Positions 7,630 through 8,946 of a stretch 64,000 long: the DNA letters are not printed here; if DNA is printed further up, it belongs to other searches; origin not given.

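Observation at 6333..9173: Stressosome-type RsbR-RsbS-RsbT operon ending in a fused kinase/PP2C phosphatase and a STAS substrate, with no sigma or anti-sigma factor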

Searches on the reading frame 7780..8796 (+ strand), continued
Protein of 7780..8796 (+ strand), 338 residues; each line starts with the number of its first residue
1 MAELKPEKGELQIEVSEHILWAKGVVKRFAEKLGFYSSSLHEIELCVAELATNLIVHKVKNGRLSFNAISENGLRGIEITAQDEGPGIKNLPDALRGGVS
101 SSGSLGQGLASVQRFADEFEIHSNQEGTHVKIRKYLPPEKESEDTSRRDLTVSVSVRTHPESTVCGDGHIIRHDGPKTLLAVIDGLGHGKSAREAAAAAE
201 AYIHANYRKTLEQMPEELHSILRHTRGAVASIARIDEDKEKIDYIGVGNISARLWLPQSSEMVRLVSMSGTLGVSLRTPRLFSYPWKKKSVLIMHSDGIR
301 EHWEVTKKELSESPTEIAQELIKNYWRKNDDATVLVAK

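Call 30: search_protein_families(library=pfam, proteins=[L008:9394-10269:+, L009:9057-10424:+, L010:9414-10847:+, L014:3418-3975:+, L025:5642-7537:+, L029:9062-10861:+, L034:9022-11208:+, L035:8990-10927:+, L040:9417-10448:+, L077:9238-11670:+], max_evalue=0.001)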
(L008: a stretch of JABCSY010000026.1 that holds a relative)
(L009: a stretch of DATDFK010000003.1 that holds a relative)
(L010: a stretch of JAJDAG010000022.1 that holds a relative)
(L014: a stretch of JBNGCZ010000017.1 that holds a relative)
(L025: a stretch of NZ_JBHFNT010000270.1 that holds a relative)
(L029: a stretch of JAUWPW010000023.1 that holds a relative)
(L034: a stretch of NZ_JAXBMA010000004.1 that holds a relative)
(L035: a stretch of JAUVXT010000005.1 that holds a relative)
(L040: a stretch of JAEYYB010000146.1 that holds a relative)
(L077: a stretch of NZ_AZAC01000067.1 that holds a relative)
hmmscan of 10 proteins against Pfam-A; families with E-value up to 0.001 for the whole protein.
L008:9394-10269:+ (291 aa): 1 family
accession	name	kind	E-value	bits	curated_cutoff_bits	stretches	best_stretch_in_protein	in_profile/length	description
PF02518.31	HATPase_c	-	9.5e-18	65.1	26.4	1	179-287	4-107/111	Histidine kinase-, DNA gyrase B-, and HSP90-like ATPase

L009:9057-10424:+ (455 aa): 4 families
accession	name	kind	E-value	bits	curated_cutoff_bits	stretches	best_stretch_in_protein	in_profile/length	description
PF02518.31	HATPase_c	-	2.3e-47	160.4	26.4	2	333-442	2-109/111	Histidine kinase-, DNA gyrase B-, and HSP90-like ATPase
PF13581.12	HATPase_c_2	-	1.4e-16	61.1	27.4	2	18-137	6-127/127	Histidine kinase-like ATPase domain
PF00512.31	HisKA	-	4.4e-15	55.9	26.9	1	218-286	1-66/66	His Kinase A (phospho-acceptor) domain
PF13589.12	HATPase_c_3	-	1.4e-07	32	25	0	340-408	6-77/137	Histidine kinase-, DNA gyrase B-, and HSP90-like ATPase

L010:9414-10847:+ (477 aa): 2 families
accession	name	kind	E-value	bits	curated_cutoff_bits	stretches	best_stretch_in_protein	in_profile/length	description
PF00563.25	EAL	-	2.4e-80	269.8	31.3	1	226-461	2-236/236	EAL domain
PF00990.26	GGDEF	-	6.9e-54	182.4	23.8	1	49-205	1-160/161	Diguanylate cyclase, GGDEF domain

L014:3418-3975:+ (185 aa): 1 family
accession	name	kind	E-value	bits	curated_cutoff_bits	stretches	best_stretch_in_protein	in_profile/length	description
PF24336.1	DUF7504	-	6.2e-07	30.5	27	1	69-161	61-160/179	Family of unknown function (DUF7504)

L025:5642-7537:+ (631 aa): 9 families
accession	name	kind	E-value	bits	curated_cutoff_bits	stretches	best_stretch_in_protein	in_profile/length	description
PF02518.31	HATPase_c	-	1.4e-17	64.6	26.4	1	504-628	3-108/111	Histidine kinase-, DNA gyrase B-, and HSP90-like ATPase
PF00512.31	HisKA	-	4.6e-12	46.2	26.9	1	383-452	1-64/66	His Kinase A (phospho-acceptor) domain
PF08447.18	PAS_3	-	4.7e-10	40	25.6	1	95-163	3-72/89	PAS fold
PF13185.12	GAF_2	-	1.3e-08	35.6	28.6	1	231-361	2-135/136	GAF domain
PF00989.32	PAS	-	1.3e-06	28.8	22.6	1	72-134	2-64/113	PAS fold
PF01590.32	GAF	-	1.9e-06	28.8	22.4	1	234-361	3-133/133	GAF domain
PF08448.16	PAS_4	-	2e-06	28.4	23.1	1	78-187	2-110/110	PAS fold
PF13188.13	PAS_8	-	2.5e-05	24.5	21.8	1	72-124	2-54/65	PAS domain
PF13426.13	PAS_9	-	0.00027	21.6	27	1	82-184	2-103/103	PAS domain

L029:9062-10861:+ (599 aa): 4 families
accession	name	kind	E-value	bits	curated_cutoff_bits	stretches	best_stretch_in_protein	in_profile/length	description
PF13487.12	HD_5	-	1.9e-44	151.9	27.2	1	417-581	3-170/170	HD domain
PF01966.28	HD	-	5.2e-25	88.4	22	1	429-550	2-116/116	HD domain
PF08673.15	RsbU_N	-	1.6e-15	57.5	25.5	1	8-85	1-74/75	Phosphoserine phosphatase RsbU, N-terminal domain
PF08668.18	HDOD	-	5.7e-05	23.1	22.9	1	429-518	96-195/196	HDOD domain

L034:9022-11208:+ (728 aa): 5 families
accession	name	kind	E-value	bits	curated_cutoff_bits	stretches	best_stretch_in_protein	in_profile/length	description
PF02518.31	HATPase_c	-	3.1e-36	124.6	26.4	2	353-466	2-107/111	Histidine kinase-, DNA gyrase B-, and HSP90-like ATPase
PF00072.30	Response_reg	-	5.6e-25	88.1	30.2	1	496-606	1-109/111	Response regulator receiver domain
PF00512.31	HisKA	-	2.1e-20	73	26.9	1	240-305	1-66/66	His Kinase A (phospho-acceptor) domain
PF13581.12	HATPase_c_2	-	2e-13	50.9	27.4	1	32-141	14-126/127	Histidine kinase-like ATPase domain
PF13589.12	HATPase_c_3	-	7.6e-05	23.2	25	0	361-458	7-96/137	Histidine kinase-, DNA gyrase B-, and HSP90-like ATPase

L035:8990-10927:+ (645 aa): 5 families
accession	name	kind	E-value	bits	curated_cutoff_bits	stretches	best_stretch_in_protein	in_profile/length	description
PF00072.30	Response_reg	-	4.6e-41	139.9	30.2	2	398-506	1-110/111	Response regulator receiver domain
PF02518.31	HATPase_c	-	1.9e-29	102.8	26.4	1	265-376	2-110/111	Histidine kinase-, DNA gyrase B-, and HSP90-like ATPase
PF00512.31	HisKA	-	2.4e-22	79.2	26.9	1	150-215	2-64/66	His Kinase A (phospho-acceptor) domain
PF08673.15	RsbU_N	-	8.2e-13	48.8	25.5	1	9-85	2-74/75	Phosphoserine phosphatase RsbU, N-terminal domain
PF13581.12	HATPase_c_2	-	0.00034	21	27.4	1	275-353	38-112/127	Histidine kinase-like ATPase domain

L040:9417-10448:+ (343 aa): 4 families
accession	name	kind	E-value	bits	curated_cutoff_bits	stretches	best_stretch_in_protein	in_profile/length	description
PF02518.31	HATPase_c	-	7.4e-26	91.2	26.4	1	228-337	3-109/111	Histidine kinase-, DNA gyrase B-, and HSP90-like ATPase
PF00512.31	HisKA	-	8.2e-10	39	26.9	1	103-182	2-64/66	His Kinase A (phospho-acceptor) domain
PF13589.12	HATPase_c_3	-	1.2e-05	25.8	25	1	231-289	3-55/137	Histidine kinase-, DNA gyrase B-, and HSP90-like ATPase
PF14501.12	HATPase_c_5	-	0.00044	20.6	22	0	230-323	5-90/102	GHKL domain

L077:9238-11670:+ (810 aa): 4 families
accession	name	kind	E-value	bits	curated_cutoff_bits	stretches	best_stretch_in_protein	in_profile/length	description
PF02518.31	HATPase_c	-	5.2e-23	82.1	26.4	1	544-665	1-108/111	Histidine kinase-, DNA gyrase B-, and HSP90-like ATPase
PF00072.30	Response_reg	-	1.2e-21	77.3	30.2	1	688-799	1-110/111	Response regulator receiver domain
PF00512.31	HisKA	-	1.4e-08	35.1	26.9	1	440-501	4-64/66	His Kinase A (phospho-acceptor) domain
PF13185.12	GAF_2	-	6.2e-08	33.4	28.6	1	271-414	7-136/136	GAF domain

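Call 47: search_protein_families(library=pfam, proteins=[L034:6497-7186:+, L007:1059-1541:+], max_evalue=1)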
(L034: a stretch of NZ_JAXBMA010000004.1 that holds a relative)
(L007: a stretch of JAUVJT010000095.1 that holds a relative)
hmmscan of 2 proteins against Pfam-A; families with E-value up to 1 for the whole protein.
L034:6497-7186:+ (229 aa): 9 families
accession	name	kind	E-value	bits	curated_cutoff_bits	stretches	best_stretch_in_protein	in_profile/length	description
PF01740.26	STAS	-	7.1e-17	61.5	22.6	1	96-201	2-106/106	STAS domain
PF00672.30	HAMP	-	0.0066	17.2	25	1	12-55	8-51/53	HAMP domain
PF16566.10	CREPT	-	0.019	15.5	29.3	1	42-94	75-127/147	Cell-cycle alteration and expression-elevated protein in tumour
PF10428.14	SOG2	-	0.045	13.6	26.9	1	40-101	368-431/475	RAM signalling pathway protein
PF14022.11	DUF4238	-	0.049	13.5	27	1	48-86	38-78/281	Protein of unknown function (DUF4238)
PF11686.13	DUF3283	-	0.071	13.5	25.8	1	56-86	23-53/61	Protein of unknown function (DUF3283)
PF23345.1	NUP160_helical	-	0.12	12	27.5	1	10-72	37-101/231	Nucleoporin NUP160, helical domain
PF04642.17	DUF601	-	0.78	9.5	24.1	0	6-84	218-295/327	Protein of unknown function, DUF601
PF18801.6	RapH_N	-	0.99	9.9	27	1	58-83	22-47/62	response regulator aspartate phosphatase H, N terminal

L007:1059-1541:+ (160 aa): 0 families

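Call 64: search_protein_families(library=pfam, proteins=[L009:5890-6948:+, L008:6715-7572:+, L025:2872-3783:+, L062:4488-6185:+, L029:6366-7199:+, L010:6615-7592:+, L040:6646-7521:+, L077:6730-7590:+, L034:6129-6491:+, L069:1721-2650:+], max_evalue=0.001)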
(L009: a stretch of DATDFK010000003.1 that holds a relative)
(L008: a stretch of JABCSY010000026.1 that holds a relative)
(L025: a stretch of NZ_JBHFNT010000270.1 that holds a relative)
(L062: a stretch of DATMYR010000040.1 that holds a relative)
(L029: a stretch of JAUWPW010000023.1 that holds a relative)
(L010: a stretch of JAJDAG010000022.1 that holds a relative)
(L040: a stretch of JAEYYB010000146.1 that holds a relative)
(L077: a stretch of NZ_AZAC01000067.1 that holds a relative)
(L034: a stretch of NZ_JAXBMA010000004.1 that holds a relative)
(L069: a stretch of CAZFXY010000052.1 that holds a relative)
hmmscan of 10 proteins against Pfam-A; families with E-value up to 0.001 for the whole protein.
L009:5890-6948:+ (352 aa): 2 families
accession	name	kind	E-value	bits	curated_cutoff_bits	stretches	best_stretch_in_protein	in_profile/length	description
PF14361.12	RsbRD_N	-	1.5e-19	71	24.3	1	40-140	2-102/104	RsbT co-antagonist protein rsbRD N-terminal domain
PF01740.26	STAS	-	3.7e-14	52.8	22.6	1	195-287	2-94/106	STAS domain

L008:6715-7572:+ (285 aa): 2 families
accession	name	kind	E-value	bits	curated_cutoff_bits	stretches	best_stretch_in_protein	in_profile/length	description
PF14361.12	RsbRD_N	-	1.3e-22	80.9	24.3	1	7-110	1-103/104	RsbT co-antagonist protein rsbRD N-terminal domain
PF01740.26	STAS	-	3.8e-14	52.8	22.6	1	170-257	8-95/106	STAS domain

L025:2872-3783:+ (303 aa): 3 families
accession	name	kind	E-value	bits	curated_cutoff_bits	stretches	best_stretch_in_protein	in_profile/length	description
PF01740.26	STAS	-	1.6e-13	50.8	22.6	1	181-271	4-94/106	STAS domain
PF08448.16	PAS_4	-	7.3e-07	29.8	23.1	1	50-161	2-110/110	PAS fold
PF00989.32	PAS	-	0.00011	22.6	22.6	1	45-155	3-112/113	PAS fold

L062:4488-6185:+ (565 aa): 9 families
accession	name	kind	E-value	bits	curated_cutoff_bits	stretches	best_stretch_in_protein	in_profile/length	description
PF00989.32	PAS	-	1.1e-38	132.1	22.6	3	272-368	3-100/113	PAS fold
PF08448.16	PAS_4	-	1.2e-33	116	23.1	2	279-386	4-109/110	PAS fold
PF13426.13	PAS_9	-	2.4e-31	108.5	27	3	282-384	3-103/103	PAS domain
PF13188.13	PAS_8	-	4.8e-24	83.8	21.8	3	271-321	2-49/65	PAS domain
PF08447.18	PAS_3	-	5.4e-22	78.3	25.6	3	43-119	3-78/89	PAS fold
PF01740.26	STAS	-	8.5e-15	54.9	22.6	1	445-539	3-97/106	STAS domain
PF12860.13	PAS_7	-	5.2e-06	27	27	0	31-137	7-115/115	PAS fold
PF24990.1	PAS_13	-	3e-05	24.8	27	0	281-315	1-35/143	ERT1/acuK family PAS domain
PF13596.12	PAS_10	-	9.9e-05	23.4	22.1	0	272-345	1-72/106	PAS domain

L029:6366-7199:+ (277 aa): 1 family
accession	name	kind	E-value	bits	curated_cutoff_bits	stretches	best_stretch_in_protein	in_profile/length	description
PF01740.26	STAS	-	1.9e-12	47.3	22.6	1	157-250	2-95/106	STAS domain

L010:6615-7592:+ (325 aa): 3 families
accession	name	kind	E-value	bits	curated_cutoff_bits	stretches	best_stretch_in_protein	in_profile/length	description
PF11563.14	Protoglobin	-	7.3e-43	146.7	25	1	32-185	4-157/158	Protoglobin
PF01740.26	STAS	-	9.3e-14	51.5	22.6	1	203-292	4-93/106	STAS domain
PF13466.11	STAS_2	-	5.8e-05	23.6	29.2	1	216-292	5-79/80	STAS domain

L040:6646-7521:+ (291 aa): 2 families
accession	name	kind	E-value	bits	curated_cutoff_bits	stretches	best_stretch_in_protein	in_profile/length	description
PF01740.26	STAS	-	3.8e-11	43.1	22.6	1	172-260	6-94/106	STAS domain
PF14361.12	RsbRD_N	-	5.3e-09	37.1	24.3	1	15-115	3-104/104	RsbT co-antagonist protein rsbRD N-terminal domain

L077:6730-7590:+ (286 aa): 3 families
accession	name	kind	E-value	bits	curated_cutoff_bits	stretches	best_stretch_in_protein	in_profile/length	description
PF01740.26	STAS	-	9.7e-13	48.3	22.6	1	163-255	2-94/106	STAS domain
PF13188.13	PAS_8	-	0.00012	22.3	21.8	1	34-91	1-56/65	PAS domain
PF13466.11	STAS_2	-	0.00033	21.2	29.2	1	178-255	5-80/80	STAS domain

L034:6129-6491:+ (120 aa): 0 families

L069:1721-2650:+ (309 aa): 1 family
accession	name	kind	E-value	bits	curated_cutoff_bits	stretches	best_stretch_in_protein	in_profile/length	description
PF01740.26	STAS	-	6.8e-13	48.8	22.6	1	178-281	2-104/106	STAS domain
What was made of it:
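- On Stressosome rsbRSTX module: Six of eight long RsbR homologues checked do have RsbRD_N, PAS or protoglobin (call 64).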

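Call 69: search_protein_families(library=padloc, proteins=[window:7780-8796:+], max_evalue=0.001)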
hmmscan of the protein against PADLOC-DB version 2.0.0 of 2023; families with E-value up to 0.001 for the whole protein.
window:7780-8796:+ (338 aa): 0 families

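Call 72: predict_structure(alignment_id=A1)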
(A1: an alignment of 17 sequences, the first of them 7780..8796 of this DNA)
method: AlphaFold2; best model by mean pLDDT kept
length: 338 residues; sequences in the alignment: 17
mean_pLDDT: 88.7   pTM: 0.59
mean pLDDT of the five models: 88.7, 88.6, 88.0, 87.9, 87.7
residues with pLDDT >= 90: 234; 70-90: 74; 50-70: 13; < 50: 17
segments of 3 or more residues with pLDDT < 50: 1-4, 100-103, 140-148
pLDDT, mean of each block of 10 residues (from residue 1): 64 90 94 90 92 81 93 90 81 65 58 89 87 81 51 96 95 93 96 96 93 97 97 97 97 95 95 95 96 98 89 95 95 98
secondary structure, 60 per line:
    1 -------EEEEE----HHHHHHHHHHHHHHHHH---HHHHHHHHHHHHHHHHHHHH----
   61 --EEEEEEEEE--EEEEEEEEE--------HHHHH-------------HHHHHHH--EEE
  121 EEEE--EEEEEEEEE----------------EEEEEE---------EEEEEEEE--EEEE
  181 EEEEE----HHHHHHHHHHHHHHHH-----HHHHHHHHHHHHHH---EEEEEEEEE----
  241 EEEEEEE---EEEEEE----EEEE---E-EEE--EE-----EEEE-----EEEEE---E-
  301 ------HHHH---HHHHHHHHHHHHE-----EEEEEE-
elements in order: E8-12 H17-33 H37-56 E63-71 E74-82 H91-95 H109-115 E118-124 E127-135 E152-157 E167-174 E177-185 H190-205 H211-224 E228-236 E241-247 E251-256 E261-264 E270-272 E282-285 E291-295 H307-310 H314-325 E332-337
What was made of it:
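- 7780..8796 (+): Gene 4, called X here (338 aa). Residues 1-139 form an RsbT-paralogous GHKL domain, residues 140-148 a disordered linker, and residues 150-338 an RsbX-type PP2C phosphatase. The AlphaFold2 model has two domains and a flexible linker, pLDDT 88.7 and pTM 0.59 (call 72).
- The AlphaFold2 model of gene 4 has two domains joined by a disordered linker (call 72).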
